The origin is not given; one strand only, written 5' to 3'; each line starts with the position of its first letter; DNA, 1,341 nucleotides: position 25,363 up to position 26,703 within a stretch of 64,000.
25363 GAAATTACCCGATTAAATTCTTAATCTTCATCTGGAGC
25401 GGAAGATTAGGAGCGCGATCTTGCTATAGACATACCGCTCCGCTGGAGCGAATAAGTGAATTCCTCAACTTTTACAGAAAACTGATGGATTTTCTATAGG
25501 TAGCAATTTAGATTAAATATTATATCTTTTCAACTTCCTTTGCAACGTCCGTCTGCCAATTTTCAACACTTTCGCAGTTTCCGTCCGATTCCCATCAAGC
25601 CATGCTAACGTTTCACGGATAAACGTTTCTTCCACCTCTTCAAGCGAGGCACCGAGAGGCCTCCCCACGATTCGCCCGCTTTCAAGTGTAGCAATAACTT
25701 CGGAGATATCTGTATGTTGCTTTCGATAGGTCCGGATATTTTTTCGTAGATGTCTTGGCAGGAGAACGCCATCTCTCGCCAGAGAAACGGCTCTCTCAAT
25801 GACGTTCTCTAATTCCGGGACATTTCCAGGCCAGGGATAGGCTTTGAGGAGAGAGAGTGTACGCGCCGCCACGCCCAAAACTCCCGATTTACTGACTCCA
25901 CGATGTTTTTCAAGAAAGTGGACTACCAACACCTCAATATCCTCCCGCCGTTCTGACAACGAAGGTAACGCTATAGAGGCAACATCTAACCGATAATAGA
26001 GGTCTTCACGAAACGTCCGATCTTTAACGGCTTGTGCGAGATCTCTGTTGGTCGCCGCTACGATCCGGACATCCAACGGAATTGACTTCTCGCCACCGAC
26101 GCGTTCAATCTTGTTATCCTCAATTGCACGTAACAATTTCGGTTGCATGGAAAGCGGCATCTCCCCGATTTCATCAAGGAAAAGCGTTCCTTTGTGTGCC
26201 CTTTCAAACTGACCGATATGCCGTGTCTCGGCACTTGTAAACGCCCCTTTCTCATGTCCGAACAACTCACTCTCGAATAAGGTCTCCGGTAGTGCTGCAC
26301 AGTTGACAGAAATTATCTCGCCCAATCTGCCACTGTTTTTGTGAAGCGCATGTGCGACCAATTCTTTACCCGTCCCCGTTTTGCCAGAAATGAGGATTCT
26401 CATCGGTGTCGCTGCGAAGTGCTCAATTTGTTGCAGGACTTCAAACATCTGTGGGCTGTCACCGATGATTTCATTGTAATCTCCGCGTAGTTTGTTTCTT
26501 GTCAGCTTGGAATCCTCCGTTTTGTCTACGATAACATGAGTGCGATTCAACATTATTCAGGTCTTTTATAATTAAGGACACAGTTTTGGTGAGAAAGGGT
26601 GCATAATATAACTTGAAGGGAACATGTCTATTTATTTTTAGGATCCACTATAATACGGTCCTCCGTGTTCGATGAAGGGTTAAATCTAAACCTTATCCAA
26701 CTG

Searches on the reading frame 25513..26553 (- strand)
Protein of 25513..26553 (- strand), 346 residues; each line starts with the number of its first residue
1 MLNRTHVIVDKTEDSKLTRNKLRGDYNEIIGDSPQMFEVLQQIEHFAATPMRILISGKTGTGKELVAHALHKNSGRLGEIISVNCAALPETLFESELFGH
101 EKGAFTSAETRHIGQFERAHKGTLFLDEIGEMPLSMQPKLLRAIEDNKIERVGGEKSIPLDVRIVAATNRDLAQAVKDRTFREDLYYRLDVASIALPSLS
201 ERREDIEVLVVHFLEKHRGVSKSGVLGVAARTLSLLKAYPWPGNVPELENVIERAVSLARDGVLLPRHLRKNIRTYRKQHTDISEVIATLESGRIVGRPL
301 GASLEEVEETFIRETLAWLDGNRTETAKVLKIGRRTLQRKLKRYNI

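Call 10: search_protein_families(library=pfam, proteins=[window:25513-26553:-], max_evalue=0.01)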
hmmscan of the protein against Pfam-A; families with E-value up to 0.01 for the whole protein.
window:25513-26553:- (346 aa): 9 families
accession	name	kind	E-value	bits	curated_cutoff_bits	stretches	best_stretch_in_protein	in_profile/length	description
PF00158.32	Sigma54_activat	-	3e-68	229.2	20.2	1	29-194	1-167/168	Sigma-54 interaction domain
PF25601.1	AAA_lid_14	-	2.3e-21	75.9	27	1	201-281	2-82/87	AAA+ ATPase lid domain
PF14532.12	Sigma54_activ_2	-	3.5e-17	63.4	25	1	30-199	1-138/138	Sigma-54 interaction domain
PF02954.25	HTH_8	-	6.4e-11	42.3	22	1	303-344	1-42/42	Bacterial regulatory protein, Fis family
PF01078.27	Mg_chelatase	-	7.4e-08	32.5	20.3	1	112-170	98-158/207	Magnesium chelatase, subunit ChlI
PF07728.20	AAA_5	-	8.3e-07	29.5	22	1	53-171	2-124/139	AAA domain (dynein-related subfamily)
PF00004.35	AAA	-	6.2e-06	27.1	21.2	1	53-173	1-115/131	ATPase family associated with various cellular activities (AAA)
PF07724.20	AAA_2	-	0.0075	16.8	27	0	52-179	5-134/166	AAA domain (Cdc48 subfamily)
PF00493.29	MCM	-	0.0093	15.5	23.3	0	114-183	115-186/224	MCM P-loop domain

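Call 48: search_solved_structures(query=window:25513-26553:-, max_evalue=1e-20, show_alignments=1)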
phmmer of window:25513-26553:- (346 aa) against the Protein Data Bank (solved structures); distinct sequences matched with E-value up to 1e-20: 35.
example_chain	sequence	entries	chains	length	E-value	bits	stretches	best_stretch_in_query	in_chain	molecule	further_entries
1ojl_A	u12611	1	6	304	1e-72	248.3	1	28-343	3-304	TRANSCRIPTIONAL REGULATORY PROTEIN ZRAR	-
4l4u_A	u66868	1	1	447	1.4e-67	231.4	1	16-309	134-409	Transcriptional regulator (NtrC family)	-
9qq6_C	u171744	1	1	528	4.8e-67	229.6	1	18-264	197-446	Nif-specific regulatory protein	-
4ly6_A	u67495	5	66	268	7.3e-66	225.8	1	17-262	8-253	Transcriptional regulator (NtrC family)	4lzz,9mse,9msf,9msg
1ny6_A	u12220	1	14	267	7.4e-66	225.7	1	18-262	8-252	transcriptional regulator (NtrC family)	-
1ny5_A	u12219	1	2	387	1.8e-65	224.5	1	16-262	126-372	transcriptional regulator (NtrC family)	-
3dzd_A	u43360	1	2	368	5e-65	223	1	27-265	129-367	Transcriptional regulator (NtrC family)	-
3m0e_A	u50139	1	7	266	5.3e-65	222.9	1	18-262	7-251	Transcriptional regulator (NtrC family)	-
6iy8_A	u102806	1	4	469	3.5e-64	220.2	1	20-259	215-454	Positive regulator CapR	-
6jdi_A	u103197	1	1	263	1e-63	218.7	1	26-274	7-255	Nitrogen assimilation regulatory protein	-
8p53_C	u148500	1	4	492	3.1e-63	217.1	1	23-280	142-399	Transcriptional regulator FleQ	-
6lua_A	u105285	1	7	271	5e-63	216.4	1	29-269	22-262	Flagellar regulatory protein C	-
6j7e_A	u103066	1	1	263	5.2e-63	216.4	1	26-274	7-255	Nitrogen assimilation regulatory protein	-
7ejw_C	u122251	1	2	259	6e-63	216.2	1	26-273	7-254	Transcriptional regulator FleQ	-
4qhs_A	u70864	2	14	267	6.6e-63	216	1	29-269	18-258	Flagellar regulatory protein C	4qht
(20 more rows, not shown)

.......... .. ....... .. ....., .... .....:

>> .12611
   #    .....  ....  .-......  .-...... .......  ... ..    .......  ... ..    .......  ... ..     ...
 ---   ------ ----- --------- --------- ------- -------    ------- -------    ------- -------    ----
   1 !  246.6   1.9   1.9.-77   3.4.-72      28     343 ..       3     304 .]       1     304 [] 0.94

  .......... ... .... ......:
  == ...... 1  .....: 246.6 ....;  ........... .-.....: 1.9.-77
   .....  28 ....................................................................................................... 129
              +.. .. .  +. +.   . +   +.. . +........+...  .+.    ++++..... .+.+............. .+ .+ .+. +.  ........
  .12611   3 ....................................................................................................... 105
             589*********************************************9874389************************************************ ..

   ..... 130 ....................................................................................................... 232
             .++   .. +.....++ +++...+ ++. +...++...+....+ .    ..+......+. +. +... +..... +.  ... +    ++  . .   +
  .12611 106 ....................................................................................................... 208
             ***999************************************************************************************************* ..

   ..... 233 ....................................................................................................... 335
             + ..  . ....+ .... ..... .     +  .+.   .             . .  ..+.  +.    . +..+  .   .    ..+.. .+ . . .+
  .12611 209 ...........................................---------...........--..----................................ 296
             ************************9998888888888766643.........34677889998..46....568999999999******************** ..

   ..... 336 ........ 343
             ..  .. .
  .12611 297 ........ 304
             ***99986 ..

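Call 49: search_protein_families(library=ncbifam, proteins=[window:25513-26553:-], max_evalue=0.001)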
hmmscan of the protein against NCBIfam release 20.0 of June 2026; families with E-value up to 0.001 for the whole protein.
window:25513-26553:- (346 aa): 29 families (the best 25 are shown)
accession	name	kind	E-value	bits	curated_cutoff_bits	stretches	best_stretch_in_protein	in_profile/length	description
NF041552.1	TF_PrdR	equivalog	5.6e-103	345.2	795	1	20-345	260-577/577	sigma-54 dependent transcriptional regulator PrdR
NF008469.0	PRK11361.1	equivalog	1.7e-102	343.5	714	1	25-346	141-456/461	acetoacetate metabolism transcriptional regulator AtoC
NF003451.0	PRK05022.1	equivalog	6.4e-98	328.7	476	1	15-345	178-509/512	nitric oxide reductase transcriptional regulator NorR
TIGR01818.1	ntrC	equivalog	1e-93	314.7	558.6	1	11-342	117-461/463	nitrogen regulation protein NR(I)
TIGR01817.1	nifA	equivalog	4e-93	313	528.85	1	15-274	184-443/534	nif-specific transcriptional activator NifA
NF050807.1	TransRegFlbDCaul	equivalog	1.2e-92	311.2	750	1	25-345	116-439/454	sigma-54-dependent transcriptional regulator FlbD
NF038308.1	RNA_repair_RtcR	equivalog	4.2e-91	306.4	650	1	18-344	171-516/530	RNA repair transcriptional activator RtcR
TIGR02915.1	PEP_resp_reg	equivalog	1.1e-89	301.3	502.6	1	11-346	123-444/445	PEP-CTERM-box response regulator transcription factor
NF011958.0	PRK15429.1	equivalog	5.8e-85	286.3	830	1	20-265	372-618/692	formate hydrogenlyase transcriptional activator FlhA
TIGR02329.1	propionate_PrpR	equivalog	1.9e-82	277.6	499.2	1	18-342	201-525/526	propionate catabolism operon regulatory protein PrpR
NF007689.0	PRK10365.1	equivalog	4.3e-80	269.7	760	1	28-343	140-441/441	sigma-54-dependent response regulator transcription factor ZraR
NF011953.0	PRK15424.1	equivalog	3.8e-79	266.7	703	1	10-343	202-533/538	propionate catabolism operon regulatory protein PrpR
TIGR02974.1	phageshock_pspF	equivalog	1.6e-77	261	443.55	1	29-344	1-336/336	phage shock protein operon transcriptional activator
NF051870.1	NAssimRespRegNtrX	equivalog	6.9e-77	259.2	600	1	13-343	127-449/452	nitrogen assimilation response regulator NtrX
NF008176.1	PRK10923.1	equivalog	3.4e-75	253.4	620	1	11-344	122-466/469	nitrogen regulation protein NR(I)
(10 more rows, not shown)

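Call 70: find_homologous_proteins(query=window:25513-26553:-, max_evalue=1e-60)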
Query window:25513-26553:- (346 aa): 7355 proteins with E <= 1e-60 among 8000 candidates; the best 120 are listed.
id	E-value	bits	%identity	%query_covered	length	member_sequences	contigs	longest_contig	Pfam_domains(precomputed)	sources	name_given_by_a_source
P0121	2.2e-222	755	100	100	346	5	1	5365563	PF00158.33,PF25601.2,PF02954.26,PF00004.36,PF14532.13,PF07728.21,PF01078.28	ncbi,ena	-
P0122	1.7e-186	637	88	95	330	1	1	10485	PF00158.33,PF25601.2,PF02954.26,PF00004.36,PF14532.13,PF07728.21,PF01078.28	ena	-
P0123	1.6e-183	627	88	95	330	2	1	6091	PF00158.33,PF25601.2,PF02954.26,PF00004.36,PF14532.13,PF07728.21,PF01078.28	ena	-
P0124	6.6e-180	615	86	95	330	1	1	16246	PF00158.33,PF07724.21,PF25601.2,PF02954.26,PF00004.36,PF14532.13,PF07728.21,PF01078.28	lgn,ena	-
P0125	4.6e-179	613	85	95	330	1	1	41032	PF00158.33,PF25601.2,PF02954.26,PF00004.36,PF14532.13,PF07728.21,PF01078.28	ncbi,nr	ncbi:DNA-binding response regulator [Candidatus Poribacteria bacterium]|nr:MAG: DNA-binding response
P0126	9.9e-175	598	84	95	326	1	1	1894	PF00158.33,PF07724.21,PF25601.2,PF02954.26,PF14532.13,PF07728.21,PF01078.28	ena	-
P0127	6.5e-174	596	81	95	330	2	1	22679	PF00158.33,PF25601.2,PF02954.26,PF00004.36,PF14532.13,PF07728.21,PF01078.28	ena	-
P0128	2.0e-173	594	82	95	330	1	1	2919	PF00158.33,PF25601.2,PF02954.26,PF00004.36,PF14532.13,PF07728.21,PF01078.28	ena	-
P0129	6.5e-173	592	82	95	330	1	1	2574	PF00158.33,PF25601.2,PF02954.26,PF00004.36,PF14532.13,PF07728.21,PF01078.28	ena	-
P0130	4.2e-172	590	80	95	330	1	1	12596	PF00158.33,PF25601.2,PF02954.26,PF00004.36,PF14532.13,PF07728.21,PF01078.28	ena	-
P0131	1.7e-171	588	80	95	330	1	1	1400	PF00158.33,PF25601.2,PF02954.26,PF00004.36,PF14532.13,PF07728.21,PF01078.28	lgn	-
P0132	7.9e-170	582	80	95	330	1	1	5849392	PF00158.33,PF25601.2,PF02954.26,PF00004.36,PF14532.13,PF07728.21,PF01078.28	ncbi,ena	-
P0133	1.2e-169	582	81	95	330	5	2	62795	PF00158.33,PF25601.2,PF02954.26,PF00004.36,PF14532.13,PF07728.21,PF01078.28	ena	-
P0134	1.5e-169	581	80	95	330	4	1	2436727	PF00158.33,PF25601.2,PF02954.26,PF14532.13,PF07728.21,PF01078.28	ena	-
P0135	4.9e-168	576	80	95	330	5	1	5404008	PF00158.33,PF25601.2,PF02954.26,PF14532.13,PF07728.21,PF01078.28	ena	-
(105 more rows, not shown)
